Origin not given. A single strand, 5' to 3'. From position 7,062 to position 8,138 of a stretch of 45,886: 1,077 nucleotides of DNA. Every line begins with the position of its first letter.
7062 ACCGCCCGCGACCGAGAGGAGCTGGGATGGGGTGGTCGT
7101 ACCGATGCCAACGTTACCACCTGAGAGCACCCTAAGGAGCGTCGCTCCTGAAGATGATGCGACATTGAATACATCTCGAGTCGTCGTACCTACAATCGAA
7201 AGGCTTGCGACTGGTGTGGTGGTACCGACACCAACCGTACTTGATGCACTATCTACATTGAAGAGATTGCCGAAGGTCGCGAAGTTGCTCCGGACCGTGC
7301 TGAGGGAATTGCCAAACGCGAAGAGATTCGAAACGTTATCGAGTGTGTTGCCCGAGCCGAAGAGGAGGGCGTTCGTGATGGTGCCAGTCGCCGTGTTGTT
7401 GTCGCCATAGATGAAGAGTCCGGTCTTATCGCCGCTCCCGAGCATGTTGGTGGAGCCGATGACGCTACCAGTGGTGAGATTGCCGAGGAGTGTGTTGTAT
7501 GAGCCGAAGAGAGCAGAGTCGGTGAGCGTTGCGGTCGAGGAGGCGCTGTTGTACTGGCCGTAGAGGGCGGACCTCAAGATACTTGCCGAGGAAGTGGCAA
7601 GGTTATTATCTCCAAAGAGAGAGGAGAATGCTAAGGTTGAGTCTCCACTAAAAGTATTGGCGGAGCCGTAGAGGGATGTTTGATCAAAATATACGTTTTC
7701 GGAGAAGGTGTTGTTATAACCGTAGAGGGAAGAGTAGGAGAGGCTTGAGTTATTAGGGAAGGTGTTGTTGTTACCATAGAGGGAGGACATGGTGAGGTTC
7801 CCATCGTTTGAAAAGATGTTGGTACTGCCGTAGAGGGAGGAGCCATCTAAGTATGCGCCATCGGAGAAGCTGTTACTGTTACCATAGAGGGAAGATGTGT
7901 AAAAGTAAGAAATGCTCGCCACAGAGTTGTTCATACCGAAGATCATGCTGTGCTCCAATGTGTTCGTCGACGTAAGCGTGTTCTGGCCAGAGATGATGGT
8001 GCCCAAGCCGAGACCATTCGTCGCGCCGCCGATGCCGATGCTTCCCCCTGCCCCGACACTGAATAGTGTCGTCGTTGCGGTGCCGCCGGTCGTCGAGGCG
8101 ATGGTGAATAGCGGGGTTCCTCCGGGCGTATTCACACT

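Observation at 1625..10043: Translationally coupled operon: membrane-tethered HTH protein, 2421-aa tail-fibre-like secreted giant, MazF-like toxin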

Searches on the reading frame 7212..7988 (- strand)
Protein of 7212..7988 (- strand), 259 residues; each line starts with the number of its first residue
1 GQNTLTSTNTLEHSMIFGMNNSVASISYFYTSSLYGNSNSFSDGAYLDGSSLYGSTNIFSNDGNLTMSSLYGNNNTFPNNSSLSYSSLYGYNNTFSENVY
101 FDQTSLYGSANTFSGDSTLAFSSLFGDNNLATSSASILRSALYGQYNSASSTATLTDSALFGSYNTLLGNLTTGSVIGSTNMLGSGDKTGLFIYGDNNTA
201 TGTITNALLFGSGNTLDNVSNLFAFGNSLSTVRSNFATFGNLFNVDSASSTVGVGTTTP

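Call 26: search_protein_families(library=pfam, proteins=[window:7212-7988:-], max_evalue=1)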
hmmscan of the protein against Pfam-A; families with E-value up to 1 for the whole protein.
seq(259 aa): 2 families
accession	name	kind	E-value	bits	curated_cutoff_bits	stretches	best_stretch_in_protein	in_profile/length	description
PF13634.11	Nucleoporin_FG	-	0.0069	17.7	32.2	0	172-242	9-76/90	Nucleoporin FG repeat region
PF03951.24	Gln-synt_N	-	0.39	10.8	33.4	0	37-62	27-52/82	Glutamine synthetase, beta-Grasp domain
